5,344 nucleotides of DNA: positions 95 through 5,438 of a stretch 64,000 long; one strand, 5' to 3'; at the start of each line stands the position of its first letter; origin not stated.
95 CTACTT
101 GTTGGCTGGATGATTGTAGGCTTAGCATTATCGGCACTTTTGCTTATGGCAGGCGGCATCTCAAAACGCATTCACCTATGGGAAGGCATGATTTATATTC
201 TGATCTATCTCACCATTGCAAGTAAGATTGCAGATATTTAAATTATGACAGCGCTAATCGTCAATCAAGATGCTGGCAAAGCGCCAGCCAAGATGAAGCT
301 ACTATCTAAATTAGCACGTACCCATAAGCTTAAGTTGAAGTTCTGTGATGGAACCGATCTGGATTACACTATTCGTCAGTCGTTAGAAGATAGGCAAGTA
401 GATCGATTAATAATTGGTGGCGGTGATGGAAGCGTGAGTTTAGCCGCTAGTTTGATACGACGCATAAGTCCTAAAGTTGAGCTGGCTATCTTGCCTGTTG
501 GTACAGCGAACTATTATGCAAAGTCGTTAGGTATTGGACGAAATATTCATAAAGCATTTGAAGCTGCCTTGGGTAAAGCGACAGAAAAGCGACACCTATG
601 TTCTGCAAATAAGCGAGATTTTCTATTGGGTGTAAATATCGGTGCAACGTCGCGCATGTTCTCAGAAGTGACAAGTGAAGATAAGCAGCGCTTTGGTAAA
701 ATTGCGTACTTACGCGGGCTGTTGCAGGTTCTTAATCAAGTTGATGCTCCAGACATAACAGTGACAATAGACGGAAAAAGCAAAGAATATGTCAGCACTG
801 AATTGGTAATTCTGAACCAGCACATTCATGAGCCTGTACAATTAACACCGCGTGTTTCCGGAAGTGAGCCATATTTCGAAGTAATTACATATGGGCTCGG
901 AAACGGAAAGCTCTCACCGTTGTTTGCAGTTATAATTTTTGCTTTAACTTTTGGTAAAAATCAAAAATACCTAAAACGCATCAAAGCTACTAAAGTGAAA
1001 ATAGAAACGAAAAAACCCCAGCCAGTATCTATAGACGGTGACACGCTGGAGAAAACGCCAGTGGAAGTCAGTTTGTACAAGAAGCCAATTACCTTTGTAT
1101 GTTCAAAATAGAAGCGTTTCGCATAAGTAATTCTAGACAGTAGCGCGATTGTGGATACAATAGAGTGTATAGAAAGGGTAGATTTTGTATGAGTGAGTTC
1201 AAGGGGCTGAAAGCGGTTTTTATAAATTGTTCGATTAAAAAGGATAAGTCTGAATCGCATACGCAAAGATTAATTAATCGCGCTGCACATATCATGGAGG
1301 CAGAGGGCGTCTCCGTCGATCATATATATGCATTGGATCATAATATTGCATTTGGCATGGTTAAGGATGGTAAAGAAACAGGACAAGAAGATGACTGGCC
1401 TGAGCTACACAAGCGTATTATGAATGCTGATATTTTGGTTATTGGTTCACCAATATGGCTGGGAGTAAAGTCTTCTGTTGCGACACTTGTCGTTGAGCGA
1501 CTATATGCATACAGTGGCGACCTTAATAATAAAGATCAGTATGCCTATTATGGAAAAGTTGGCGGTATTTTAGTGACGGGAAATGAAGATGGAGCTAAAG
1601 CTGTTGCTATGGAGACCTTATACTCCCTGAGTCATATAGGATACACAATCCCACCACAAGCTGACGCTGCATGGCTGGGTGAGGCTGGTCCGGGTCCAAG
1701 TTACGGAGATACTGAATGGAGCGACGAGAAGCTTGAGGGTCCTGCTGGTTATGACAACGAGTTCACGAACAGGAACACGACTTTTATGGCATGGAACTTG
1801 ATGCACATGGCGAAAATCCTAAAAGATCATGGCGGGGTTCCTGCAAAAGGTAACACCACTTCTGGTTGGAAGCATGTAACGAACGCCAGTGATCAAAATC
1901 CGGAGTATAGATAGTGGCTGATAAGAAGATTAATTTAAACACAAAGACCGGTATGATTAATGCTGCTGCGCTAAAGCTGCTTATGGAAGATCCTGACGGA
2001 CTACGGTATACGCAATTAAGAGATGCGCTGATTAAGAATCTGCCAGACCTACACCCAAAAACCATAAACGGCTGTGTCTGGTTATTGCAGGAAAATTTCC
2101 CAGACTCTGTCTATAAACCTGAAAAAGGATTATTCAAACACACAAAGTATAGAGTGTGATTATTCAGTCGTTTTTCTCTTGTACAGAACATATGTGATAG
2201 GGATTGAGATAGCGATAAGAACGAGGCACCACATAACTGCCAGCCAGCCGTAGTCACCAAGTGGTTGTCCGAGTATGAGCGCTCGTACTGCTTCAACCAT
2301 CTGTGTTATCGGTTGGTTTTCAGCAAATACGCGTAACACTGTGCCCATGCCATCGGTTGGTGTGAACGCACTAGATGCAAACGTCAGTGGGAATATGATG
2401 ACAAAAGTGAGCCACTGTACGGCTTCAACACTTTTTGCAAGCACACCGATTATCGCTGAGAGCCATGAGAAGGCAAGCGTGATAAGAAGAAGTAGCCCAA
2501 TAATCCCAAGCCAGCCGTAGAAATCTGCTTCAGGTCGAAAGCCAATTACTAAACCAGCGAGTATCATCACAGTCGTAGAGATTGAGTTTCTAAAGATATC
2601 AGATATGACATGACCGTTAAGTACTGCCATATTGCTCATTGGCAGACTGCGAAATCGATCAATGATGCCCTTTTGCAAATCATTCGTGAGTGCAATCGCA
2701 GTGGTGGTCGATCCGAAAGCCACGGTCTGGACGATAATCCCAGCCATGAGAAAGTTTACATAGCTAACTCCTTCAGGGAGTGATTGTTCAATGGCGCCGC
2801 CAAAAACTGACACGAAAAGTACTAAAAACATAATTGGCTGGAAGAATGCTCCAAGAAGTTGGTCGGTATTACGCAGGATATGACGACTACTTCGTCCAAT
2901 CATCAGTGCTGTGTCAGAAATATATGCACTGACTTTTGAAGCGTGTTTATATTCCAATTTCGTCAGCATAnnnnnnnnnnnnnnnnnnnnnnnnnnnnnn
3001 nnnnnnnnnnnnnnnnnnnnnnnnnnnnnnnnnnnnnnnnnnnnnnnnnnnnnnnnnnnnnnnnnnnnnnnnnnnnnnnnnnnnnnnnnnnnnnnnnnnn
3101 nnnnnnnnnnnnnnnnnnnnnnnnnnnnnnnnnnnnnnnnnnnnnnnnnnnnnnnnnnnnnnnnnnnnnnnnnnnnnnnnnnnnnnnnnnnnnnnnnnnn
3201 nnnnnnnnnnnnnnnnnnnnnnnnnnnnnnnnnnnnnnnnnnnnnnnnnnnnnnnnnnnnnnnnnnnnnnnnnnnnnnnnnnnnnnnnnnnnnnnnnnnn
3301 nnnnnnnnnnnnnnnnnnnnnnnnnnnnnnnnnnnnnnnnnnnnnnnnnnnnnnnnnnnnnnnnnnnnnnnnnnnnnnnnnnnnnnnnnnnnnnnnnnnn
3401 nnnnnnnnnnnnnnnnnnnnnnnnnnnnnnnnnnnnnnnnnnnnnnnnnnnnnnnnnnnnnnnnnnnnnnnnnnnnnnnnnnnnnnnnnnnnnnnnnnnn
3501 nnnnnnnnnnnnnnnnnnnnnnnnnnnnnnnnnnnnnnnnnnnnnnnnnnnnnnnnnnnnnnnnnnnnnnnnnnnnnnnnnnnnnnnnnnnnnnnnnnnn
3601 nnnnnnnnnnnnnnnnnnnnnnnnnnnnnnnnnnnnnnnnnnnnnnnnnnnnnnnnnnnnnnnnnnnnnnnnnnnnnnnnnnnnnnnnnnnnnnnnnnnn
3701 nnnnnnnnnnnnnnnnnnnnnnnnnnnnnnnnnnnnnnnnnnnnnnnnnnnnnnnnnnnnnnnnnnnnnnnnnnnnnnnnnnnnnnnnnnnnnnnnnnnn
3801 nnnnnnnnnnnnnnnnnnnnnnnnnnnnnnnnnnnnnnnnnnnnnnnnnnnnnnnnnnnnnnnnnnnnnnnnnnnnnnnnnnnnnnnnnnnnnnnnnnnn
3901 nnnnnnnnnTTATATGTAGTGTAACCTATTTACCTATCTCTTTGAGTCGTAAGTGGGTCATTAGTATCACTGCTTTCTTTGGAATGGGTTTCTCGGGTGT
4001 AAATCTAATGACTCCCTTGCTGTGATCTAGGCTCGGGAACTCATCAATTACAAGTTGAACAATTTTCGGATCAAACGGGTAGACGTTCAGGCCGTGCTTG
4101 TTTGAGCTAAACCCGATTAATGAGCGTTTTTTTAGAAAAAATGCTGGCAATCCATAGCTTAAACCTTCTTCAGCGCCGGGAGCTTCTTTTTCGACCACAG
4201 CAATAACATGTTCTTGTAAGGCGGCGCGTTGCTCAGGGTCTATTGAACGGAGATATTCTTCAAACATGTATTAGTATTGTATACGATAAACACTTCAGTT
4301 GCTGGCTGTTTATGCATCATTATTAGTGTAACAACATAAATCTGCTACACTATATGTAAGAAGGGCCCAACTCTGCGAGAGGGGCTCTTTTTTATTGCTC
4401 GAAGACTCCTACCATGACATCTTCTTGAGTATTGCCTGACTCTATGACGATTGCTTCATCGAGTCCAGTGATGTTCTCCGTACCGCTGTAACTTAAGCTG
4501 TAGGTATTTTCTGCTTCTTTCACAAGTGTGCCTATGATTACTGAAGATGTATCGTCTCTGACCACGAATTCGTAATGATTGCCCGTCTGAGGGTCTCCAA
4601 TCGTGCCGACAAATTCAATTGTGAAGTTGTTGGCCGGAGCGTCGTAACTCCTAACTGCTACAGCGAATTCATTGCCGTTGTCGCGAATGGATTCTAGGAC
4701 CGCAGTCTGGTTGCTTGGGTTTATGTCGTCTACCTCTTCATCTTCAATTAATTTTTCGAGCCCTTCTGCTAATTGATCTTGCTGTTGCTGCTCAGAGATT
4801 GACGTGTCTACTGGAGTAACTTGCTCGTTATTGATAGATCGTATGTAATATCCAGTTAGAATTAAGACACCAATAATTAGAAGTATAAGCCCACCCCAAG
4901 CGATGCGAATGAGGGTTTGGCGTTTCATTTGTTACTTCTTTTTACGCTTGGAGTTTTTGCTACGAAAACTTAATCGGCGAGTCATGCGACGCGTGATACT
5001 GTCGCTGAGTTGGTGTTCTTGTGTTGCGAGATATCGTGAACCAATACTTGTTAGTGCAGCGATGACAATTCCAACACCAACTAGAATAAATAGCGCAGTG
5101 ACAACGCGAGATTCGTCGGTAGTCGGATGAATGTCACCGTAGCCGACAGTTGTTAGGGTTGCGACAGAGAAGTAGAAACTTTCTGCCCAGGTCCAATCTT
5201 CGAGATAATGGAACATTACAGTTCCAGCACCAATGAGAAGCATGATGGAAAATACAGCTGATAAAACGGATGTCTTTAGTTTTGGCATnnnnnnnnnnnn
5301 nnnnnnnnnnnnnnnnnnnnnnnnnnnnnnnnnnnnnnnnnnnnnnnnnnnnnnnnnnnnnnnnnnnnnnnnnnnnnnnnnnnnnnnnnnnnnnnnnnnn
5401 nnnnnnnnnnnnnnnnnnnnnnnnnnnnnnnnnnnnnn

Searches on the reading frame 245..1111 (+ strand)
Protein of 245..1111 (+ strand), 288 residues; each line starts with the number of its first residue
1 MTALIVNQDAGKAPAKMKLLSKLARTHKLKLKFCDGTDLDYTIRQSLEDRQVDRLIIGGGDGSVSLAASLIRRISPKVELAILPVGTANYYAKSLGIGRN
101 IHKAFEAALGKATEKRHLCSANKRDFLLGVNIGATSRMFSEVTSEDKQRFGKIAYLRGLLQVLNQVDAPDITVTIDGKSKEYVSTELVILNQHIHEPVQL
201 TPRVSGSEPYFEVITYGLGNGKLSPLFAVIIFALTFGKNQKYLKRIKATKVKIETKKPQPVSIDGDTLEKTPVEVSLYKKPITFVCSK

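Call 20: find_encoding_contigs(protein=window:245-1111:+, flank=10000, max_places=4)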
Protein window:245-1111:+ (288 aa): 3 contigs read that carry it; 2 places shown.
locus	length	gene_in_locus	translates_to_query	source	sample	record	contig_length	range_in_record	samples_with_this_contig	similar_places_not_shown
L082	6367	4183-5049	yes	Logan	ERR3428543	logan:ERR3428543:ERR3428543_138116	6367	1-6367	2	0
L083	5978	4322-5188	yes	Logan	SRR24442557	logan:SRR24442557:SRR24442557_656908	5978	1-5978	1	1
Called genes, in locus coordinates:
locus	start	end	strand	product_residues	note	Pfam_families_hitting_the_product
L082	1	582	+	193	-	?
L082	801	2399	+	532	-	PF00932:LTD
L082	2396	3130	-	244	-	PF12811:BaxI_1, PF01027:Bax1-I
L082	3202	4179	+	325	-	PF01699:Na_Ca_ex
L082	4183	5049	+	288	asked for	PF00781:DAGK_cat, PF19279:YegS_C (faint)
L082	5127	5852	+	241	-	PF03358:FMN_red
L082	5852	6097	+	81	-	-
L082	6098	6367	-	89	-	?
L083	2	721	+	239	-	?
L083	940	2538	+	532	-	PF00932:LTD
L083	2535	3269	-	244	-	PF12811:BaxI_1, PF01027:Bax1-I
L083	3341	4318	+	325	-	PF01699:Na_Ca_ex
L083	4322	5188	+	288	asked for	PF00781:DAGK_cat, PF19279:YegS_C (faint)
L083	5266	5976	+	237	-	?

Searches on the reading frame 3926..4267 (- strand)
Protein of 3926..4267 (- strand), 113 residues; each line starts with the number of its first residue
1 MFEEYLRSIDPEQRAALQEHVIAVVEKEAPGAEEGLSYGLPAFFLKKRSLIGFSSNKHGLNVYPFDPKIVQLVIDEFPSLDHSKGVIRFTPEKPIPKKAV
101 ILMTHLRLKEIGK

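Call 48: search_protein_families(library=pfam, max_evalue=0.01, proteins=[window:3926-4267:-])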
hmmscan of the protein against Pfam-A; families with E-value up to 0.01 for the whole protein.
window:3926-4267:- (113 aa): 1 family
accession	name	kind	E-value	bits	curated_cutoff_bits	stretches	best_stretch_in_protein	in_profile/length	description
PF08818.16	DUF1801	-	8.7e-08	32.9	27.2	1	19-100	6-77/85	Domain of unknown function (DU1801)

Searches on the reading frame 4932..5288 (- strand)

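Call 48: search_protein_families(library=pfam, max_evalue=0.01, proteins=[window:4932-5288:-])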
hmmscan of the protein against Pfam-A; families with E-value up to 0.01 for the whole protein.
window:4932-5288:- (118 aa): 3 families
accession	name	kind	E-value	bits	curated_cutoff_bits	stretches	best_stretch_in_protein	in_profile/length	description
PF07885.22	Ion_trans_2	-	1e-19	70.6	22.5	1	15-85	3-76/79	Ion channel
PF00520.37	Ion_trans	-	9.9e-06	25.4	25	1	35-75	175-222/241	Ion transport protein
PF00060.32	Lig_chan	-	0.0086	16.3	30.8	0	30-74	39-82/146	Ligand-gated ion channel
